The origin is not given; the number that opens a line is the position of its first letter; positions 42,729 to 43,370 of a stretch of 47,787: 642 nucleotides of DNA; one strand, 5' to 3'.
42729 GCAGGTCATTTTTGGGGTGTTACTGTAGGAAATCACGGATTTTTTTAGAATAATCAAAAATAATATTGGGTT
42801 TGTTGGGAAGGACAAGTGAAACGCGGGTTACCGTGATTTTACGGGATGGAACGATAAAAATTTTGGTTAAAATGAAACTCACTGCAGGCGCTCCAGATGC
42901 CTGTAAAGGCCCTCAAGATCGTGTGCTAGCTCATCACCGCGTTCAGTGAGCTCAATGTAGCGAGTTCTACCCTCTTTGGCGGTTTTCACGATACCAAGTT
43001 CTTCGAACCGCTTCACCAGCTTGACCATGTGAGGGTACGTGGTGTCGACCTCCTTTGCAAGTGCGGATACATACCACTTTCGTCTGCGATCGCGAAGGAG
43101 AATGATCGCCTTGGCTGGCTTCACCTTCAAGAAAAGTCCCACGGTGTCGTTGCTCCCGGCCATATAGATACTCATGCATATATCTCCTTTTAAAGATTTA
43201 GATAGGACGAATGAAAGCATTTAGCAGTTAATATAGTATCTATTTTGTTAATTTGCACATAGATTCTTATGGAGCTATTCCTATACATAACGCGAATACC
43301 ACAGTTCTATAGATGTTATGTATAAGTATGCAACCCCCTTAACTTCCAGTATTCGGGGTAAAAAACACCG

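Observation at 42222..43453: Very AT-rich, largely gene-free locus: candidate replication origin or dedicated regulatory/ncRNA hub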

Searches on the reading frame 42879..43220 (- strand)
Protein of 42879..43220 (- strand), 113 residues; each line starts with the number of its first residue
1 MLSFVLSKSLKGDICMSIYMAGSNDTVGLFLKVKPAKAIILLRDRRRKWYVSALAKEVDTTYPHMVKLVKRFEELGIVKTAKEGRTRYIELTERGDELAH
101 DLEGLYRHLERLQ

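Call 8: search_protein_families(library=pfam, proteins=[window:42879-43220:-], max_evalue=0.01)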
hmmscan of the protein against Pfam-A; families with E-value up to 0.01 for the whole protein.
window:42879-43220:- (113 aa): 3 families
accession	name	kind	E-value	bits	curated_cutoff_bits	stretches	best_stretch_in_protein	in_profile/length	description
PF22665.2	DUF6293_C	-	0.0016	19.3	27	1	68-99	67-98/101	DUF6293 C-terminal winged helix domain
PF13551.12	HTH_29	-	0.0051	17.3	28.1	1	44-88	7-53/64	Winged helix-turn helix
PF13463.12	HTH_27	-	0.0053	17.4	22.2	1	45-95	15-68/68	Winged helix DNA-binding domain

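Call 10: find_encoding_contigs(protein=window:42879-43220:-, flank=10000, max_places=6)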
Protein window:42879-43220:- (113 aa): 21 contigs read that carry it; 4 places shown.
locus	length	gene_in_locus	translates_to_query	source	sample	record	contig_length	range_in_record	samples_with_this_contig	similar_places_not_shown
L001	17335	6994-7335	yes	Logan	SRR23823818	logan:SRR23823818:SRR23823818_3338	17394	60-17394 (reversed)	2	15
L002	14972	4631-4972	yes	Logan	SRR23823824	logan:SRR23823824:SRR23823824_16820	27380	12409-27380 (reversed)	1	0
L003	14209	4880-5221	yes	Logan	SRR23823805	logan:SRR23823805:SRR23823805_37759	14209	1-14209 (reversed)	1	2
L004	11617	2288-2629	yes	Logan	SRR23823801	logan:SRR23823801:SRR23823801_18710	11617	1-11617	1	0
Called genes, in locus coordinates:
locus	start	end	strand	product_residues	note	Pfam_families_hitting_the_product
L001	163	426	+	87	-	PF05239:PRC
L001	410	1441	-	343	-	PF05833:NFACT_N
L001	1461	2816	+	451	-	PF23023:Anti-Pycsar_Apyc1, PF00753:Lactamase_B, PF16661:Lactamase_B_6, PF12706:Lactamase_B_2, PF10996:Beta-Casp, PF07521:RMMBL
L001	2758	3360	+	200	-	PF01994:Trm56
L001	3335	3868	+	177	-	PF02002:TFIIE_alpha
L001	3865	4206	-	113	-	-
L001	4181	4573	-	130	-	-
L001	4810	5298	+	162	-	-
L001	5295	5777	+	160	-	-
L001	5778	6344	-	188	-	-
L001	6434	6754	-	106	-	PF05239:PRC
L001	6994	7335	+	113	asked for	-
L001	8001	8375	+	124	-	-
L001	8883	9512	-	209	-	-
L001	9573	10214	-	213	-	-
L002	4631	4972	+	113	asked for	-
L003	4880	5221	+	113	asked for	-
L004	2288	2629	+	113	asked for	-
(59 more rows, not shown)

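Call 12: find_homologous_proteins(query=window:42879-43220:-)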
Query window:42879-43220:- (113 aa): 23 proteins with E <= 0.001 among 39 candidates.
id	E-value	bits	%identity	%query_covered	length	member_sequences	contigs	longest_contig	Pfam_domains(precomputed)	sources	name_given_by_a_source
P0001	4.6e-67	240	100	100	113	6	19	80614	-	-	-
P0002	1.2e-48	181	88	82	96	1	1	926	-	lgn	-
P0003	2.4e-48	180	88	82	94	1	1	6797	-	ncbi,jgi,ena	-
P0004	6.3e-48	179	88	82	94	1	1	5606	-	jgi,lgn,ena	-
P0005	2.4e-47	177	89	82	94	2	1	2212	-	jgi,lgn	-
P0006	3.8e-47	176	89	82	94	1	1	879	-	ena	-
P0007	9.1e-46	172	88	82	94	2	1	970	-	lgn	-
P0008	1.3e-44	168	84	81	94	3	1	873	-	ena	-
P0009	1.0e-43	165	85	82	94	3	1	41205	-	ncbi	-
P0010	7.3e-42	159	77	81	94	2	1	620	-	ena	-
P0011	1.7e-40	155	74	82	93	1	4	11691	-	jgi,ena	-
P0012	7.2e-39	150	72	83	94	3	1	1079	-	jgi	jgi:predicted transcriptional regulator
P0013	1.1e-37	146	71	79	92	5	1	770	-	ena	-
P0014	2.9e-37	145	72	82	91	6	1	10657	PF22665.4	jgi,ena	-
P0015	3.3e-37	144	74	79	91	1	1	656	PF13463.13,PF22665.4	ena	-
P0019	6.1e-36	140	69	79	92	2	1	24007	PF22665.4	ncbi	-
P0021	1.6e-34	136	73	74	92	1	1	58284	PF22665.4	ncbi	-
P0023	2.1e-29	119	61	79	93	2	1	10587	PF13463.13,PF22665.4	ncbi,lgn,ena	-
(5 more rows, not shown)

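Call 13: find_encoding_contigs(protein=P0009, flank=6000, max_places=2)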
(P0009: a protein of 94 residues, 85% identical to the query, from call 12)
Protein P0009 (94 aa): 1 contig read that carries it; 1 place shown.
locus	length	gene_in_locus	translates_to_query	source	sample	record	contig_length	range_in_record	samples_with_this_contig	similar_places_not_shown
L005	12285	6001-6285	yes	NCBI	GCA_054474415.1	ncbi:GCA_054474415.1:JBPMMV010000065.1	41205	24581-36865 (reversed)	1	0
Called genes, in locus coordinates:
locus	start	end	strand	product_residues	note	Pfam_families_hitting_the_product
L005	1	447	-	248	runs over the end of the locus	PF05833:NFACT_N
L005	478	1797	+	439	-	PF00753:Lactamase_B, PF23023:Anti-Pycsar_Apyc1 (weak), PF12706:Lactamase_B_2, PF16661:Lactamase_B_6, PF10996:Beta-Casp, PF07521:RMMBL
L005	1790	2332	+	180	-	PF01994:Trm56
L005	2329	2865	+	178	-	PF02002:TFIIE_alpha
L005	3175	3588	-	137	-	-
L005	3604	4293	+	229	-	-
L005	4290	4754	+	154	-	-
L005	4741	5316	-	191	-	-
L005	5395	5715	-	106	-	PF05239:PRC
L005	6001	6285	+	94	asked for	-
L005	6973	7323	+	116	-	-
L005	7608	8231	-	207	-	-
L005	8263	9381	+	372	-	PF01546:Peptidase_M20, PF07687:M20_dimer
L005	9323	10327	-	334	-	-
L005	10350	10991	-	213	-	-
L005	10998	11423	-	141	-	-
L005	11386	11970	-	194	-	PF01966:HD (weak)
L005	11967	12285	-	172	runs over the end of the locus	-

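Call 14: find_encoding_contigs(protein=P0021, flank=6000, max_places=2)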
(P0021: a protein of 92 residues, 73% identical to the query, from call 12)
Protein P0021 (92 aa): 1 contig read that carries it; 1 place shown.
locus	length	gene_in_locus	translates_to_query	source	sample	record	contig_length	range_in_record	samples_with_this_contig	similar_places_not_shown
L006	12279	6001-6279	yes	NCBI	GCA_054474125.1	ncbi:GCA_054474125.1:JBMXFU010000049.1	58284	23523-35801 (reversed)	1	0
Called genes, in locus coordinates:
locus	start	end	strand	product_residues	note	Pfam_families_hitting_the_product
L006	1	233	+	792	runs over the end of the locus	PF02359:CDC48_N, PF02933:CDC48_2, PF05496:RuvB_N (weak), PF13191:AAA_16 (weak), PF00004:AAA, PF17862:AAA_lid_3, PF00004:AAA, PF17862:AAA_lid_3, +22 more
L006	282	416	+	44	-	-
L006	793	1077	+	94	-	PF05239:PRC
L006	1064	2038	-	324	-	-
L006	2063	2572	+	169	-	PF01994:Trm56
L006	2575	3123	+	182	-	PF02002:TFIIE_alpha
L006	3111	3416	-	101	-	-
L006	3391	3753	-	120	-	-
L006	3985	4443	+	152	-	-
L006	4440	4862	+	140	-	-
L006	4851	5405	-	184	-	-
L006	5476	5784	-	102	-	PF05239:PRC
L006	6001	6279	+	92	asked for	PF22665:WHD_DUF6293 (weak)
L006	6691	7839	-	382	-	PF00999:Na_H_Exchanger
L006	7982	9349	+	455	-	PF00133:tRNA-synt_1 (faint), PF01406:tRNA-synt_1e, PF09334:tRNA-synt_1g (faint), PF09190:DALR_2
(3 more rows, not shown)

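Call 15: find_encoding_contigs(protein=P0019, flank=6000, max_places=2)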
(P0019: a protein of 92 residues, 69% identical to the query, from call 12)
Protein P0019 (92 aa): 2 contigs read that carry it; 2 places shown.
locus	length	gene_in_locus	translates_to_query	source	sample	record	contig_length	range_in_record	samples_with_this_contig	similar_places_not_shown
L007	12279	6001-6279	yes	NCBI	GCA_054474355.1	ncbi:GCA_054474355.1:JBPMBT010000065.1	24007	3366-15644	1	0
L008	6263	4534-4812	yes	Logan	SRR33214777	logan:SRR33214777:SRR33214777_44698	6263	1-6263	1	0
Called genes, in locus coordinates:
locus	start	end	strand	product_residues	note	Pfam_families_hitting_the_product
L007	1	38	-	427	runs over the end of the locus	-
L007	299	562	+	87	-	PF05239:PRC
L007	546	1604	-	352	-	PF05833:NFACT_N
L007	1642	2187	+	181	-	PF01994:Trm56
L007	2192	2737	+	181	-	PF02002:TFIIE_alpha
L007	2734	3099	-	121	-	-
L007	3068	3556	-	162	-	-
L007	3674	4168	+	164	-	-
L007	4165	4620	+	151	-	-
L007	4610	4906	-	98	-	-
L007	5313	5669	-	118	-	PF05239:PRC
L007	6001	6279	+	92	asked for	PF22665:WHD_DUF6293 (weak)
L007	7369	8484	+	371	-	PF01546:Peptidase_M20, PF07687:M20_dimer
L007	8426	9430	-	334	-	-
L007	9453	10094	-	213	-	-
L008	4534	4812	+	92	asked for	PF22665:WHD_DUF6293 (weak)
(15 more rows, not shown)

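Call 20: find_related_loci(query=A2, collection=genome_contigs, flank=6000)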
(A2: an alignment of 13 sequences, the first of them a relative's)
Query A2 (113 aa) in genome_contigs; peptide patterns used: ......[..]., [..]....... (x = any residue, [..] = any of these).
500 stretches matched a pattern; 5 encode a relative of the query (tblastn E <= 1e-3); 5 distinct loci.
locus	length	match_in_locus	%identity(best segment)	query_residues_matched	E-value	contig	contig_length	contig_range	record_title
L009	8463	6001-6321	85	6-112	4e-58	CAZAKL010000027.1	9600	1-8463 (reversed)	MAG TPA_asm: uncultured archaeon isolate binchicken_co36_221 genome assembly, contig: NODE_5006_length_9600_cov_9.680985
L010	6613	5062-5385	80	5-112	3e-56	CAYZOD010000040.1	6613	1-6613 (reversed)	MAG TPA_asm: uncultured archaeon isolate binchicken_co36_195 genome assembly, contig: NODE_8497_length_6613_cov_5.052455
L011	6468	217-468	51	28-111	2e-27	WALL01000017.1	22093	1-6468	MAG: Nanobdellati archaeon isolate S014_61_esom k151_211191, whole genome shotgun sequence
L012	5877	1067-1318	48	28-111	7e-25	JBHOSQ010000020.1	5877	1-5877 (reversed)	Archaeon isolate SAG AM-311-L14 NODE_20_length_5877_cov_27.634318, whole genome shotgun sequence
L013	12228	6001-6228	49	28-103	7e-24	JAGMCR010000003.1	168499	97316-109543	MAG: Candidatus Iainarchaeum archaeon isolate RS_17_2 ZL495.bin.2.fa_3, whole genome shotgun sequence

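Call 22: find_encoding_contigs(protein=P0011, flank=6000, max_places=2)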
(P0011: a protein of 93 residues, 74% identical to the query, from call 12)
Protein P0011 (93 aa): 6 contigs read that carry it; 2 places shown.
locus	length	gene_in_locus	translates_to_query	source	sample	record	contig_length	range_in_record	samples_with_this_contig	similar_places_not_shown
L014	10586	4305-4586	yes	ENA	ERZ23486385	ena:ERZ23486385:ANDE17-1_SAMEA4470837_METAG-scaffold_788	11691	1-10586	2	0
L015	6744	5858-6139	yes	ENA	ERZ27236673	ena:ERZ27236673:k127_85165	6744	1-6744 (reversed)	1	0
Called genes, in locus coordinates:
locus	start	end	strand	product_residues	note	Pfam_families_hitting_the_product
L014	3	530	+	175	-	?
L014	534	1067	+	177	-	PF02002:TFIIE_alpha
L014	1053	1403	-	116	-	-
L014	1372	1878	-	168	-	-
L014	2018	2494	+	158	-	-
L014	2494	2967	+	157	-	-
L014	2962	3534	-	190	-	-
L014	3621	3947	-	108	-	PF05239:PRC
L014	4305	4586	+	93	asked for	-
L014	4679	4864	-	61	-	-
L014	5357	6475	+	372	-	PF01546:Peptidase_M20, PF07687:M20_dimer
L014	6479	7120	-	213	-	-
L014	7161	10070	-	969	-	PF00133:tRNA-synt_1, PF09334:tRNA-synt_1g, PF13603:tRNA-synt_1_2, PF09334:tRNA-synt_1g (weak), PF01406:tRNA-synt_1e, PF08264:Anticodon_1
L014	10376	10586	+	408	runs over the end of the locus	PF00890:FAD_binding_2, PF01494:FAD_binding_3, PF03486:HI0933_like (weak), PF05834:Lycopene_cycl, PF12831:FAD_oxidored, PF01266:DAO (weak), PF04820:Trp_halogenase (weak), PF22578:GGR_cat, +1 more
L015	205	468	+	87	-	PF05239:PRC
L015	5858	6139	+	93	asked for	-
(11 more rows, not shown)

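Call 23: find_encoding_contigs(protein=P0014, flank=6000, max_places=2)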
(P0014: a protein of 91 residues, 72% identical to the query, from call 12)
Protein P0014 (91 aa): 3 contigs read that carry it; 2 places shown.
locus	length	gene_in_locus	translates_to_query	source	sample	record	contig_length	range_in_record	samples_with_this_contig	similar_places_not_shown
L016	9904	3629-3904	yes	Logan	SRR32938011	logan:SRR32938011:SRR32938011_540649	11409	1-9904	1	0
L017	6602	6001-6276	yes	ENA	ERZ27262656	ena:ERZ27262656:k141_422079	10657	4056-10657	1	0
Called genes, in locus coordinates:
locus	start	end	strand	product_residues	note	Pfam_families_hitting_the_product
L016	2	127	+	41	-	?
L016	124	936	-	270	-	PF00696:AA_kinase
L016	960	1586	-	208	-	PF01965:DJ-1_PfpI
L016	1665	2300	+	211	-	-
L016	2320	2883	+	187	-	PF01966:HD (weak)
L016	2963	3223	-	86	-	-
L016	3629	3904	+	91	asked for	PF22665:WHD_DUF6293 (weak)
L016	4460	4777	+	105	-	PF05239:PRC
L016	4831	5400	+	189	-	-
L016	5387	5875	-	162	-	-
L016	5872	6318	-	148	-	-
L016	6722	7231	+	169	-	-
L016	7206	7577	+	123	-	-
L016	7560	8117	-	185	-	PF02002:TFIIE_alpha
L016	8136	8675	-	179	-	PF01994:Trm56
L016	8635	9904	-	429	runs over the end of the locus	PF00753:Lactamase_B, PF23023:Anti-Pycsar_Apyc1, PF12706:Lactamase_B_2, PF16661:Lactamase_B_6, PF10996:Beta-Casp, PF07521:RMMBL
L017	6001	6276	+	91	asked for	PF22665:WHD_DUF6293 (weak)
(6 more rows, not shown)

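Call 24: find_encoding_contigs(protein=P0023, flank=6000, max_places=2)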
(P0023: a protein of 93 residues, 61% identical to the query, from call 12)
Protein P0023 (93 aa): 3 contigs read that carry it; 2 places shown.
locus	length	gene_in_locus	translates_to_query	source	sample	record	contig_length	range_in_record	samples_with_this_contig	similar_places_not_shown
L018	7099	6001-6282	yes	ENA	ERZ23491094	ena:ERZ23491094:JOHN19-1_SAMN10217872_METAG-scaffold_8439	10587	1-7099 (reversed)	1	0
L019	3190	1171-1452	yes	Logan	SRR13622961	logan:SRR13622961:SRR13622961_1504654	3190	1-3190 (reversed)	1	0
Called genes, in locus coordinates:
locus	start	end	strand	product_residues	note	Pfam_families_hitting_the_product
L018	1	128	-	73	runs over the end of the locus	-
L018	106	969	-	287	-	-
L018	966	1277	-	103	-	-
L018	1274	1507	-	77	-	-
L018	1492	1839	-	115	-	-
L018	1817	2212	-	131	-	-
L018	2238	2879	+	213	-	PF06745:ATPase, PF23442:DUF7125, PF24336:DUF7504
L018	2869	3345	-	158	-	-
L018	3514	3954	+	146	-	-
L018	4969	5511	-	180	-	-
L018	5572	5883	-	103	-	PF05239:PRC (weak)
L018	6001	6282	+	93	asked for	PF13463:HTH_27 (weak), PF22665:WHD_DUF6293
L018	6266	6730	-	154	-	-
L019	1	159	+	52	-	?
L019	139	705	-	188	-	-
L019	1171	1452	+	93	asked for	PF13463:HTH_27 (weak), PF22665:WHD_DUF6293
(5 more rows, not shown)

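Call 30: find_encoding_contigs(protein=P0003, flank=6000, max_places=2)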
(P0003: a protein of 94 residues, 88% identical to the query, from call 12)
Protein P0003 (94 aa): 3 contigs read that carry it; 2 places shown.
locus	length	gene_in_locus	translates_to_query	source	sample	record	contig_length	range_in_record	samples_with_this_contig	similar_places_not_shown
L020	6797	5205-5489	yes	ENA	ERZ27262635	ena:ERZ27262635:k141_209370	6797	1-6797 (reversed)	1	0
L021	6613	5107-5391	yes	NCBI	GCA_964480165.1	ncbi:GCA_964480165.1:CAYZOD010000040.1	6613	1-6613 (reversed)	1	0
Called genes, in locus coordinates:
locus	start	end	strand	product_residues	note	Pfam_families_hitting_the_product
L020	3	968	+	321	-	?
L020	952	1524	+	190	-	PF01994:Trm56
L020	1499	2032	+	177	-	PF02002:TFIIE_alpha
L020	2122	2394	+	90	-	-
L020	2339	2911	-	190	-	-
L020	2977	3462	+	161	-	-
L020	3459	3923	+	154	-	-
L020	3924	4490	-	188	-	-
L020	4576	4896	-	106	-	PF05239:PRC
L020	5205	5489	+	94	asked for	-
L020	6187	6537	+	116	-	-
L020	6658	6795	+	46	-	?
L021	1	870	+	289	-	?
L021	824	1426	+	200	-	PF01994:Trm56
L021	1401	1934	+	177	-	PF02002:TFIIE_alpha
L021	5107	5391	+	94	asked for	-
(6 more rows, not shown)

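Call 31: find_encoding_contigs(protein=P0004, flank=6000, max_places=2)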
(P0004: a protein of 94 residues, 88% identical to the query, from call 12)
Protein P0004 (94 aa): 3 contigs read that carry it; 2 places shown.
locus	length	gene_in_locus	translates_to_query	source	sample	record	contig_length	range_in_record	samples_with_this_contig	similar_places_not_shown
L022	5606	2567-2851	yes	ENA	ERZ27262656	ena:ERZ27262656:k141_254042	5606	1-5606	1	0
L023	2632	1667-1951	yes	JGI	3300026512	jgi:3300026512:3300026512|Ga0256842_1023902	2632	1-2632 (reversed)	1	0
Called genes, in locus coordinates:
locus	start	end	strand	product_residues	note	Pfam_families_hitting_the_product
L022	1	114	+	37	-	?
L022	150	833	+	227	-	-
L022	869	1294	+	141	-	-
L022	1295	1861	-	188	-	-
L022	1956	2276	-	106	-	PF05239:PRC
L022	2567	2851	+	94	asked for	-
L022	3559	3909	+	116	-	-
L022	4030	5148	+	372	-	PF01546:Peptidase_M20, PF07687:M20_dimer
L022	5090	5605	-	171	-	?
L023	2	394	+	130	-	?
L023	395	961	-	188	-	-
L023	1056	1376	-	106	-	PF05239:PRC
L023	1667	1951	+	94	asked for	-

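Call 40: search_solved_structures(query=A2, max_evalue=1)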
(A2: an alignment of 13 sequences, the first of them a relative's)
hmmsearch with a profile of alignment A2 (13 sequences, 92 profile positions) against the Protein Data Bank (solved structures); distinct sequences matched with E-value up to 1: 66 (the best 60 are shown).
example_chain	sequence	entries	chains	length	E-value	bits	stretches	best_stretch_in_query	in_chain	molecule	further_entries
2qvo_A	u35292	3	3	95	1.3e-09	40.9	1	3-89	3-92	Uncharacterized protein AF_1382 | Protein AF_1382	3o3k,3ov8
3f6o_A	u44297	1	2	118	1.9e-05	27.6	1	13-68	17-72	Probable transcriptional regulator, ArsR family protein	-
2fbi_A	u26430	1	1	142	0.00022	24.2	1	29-89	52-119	probable transcriptional regulator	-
3q5f_A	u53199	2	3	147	0.00061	22.7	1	32-87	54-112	Transcriptional regulator slyA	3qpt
3deu_A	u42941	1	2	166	0.00084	22.3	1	32-87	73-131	Transcriptional regulator slyA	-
7pwf_K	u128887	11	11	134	0.00093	22.2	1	29-77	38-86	Ribosomal protein S10B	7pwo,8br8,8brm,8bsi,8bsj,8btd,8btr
2fbh_A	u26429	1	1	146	0.00094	22.1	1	20-87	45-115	transcriptional regulator PA3341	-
4aih_A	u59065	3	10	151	0.0022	21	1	32-88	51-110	TRANSCRIPTIONAL REGULATOR SLYA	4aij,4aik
5k1y_C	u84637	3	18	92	0.0028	20.6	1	23-88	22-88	AspA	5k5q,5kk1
5fci_C0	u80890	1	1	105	0.0029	20.6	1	33-88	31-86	40S ribosomal protein S10-A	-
3bja_A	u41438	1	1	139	0.003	20.5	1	19-86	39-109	Transcriptional regulator, MarR family, putative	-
5k5o_A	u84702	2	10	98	0.0032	20.4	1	23-88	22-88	AspA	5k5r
8za5_A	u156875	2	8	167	0.0054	19.7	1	17-80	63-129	MarR-family transcriptional regulator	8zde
9vg2_A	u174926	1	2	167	0.0055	19.7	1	17-80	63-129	MarR-family transcriptional regulator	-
6i7o_C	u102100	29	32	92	0.0057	19.6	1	32-80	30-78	40S ribosomal protein S10-A | Small ribosomal subunit protein eS10A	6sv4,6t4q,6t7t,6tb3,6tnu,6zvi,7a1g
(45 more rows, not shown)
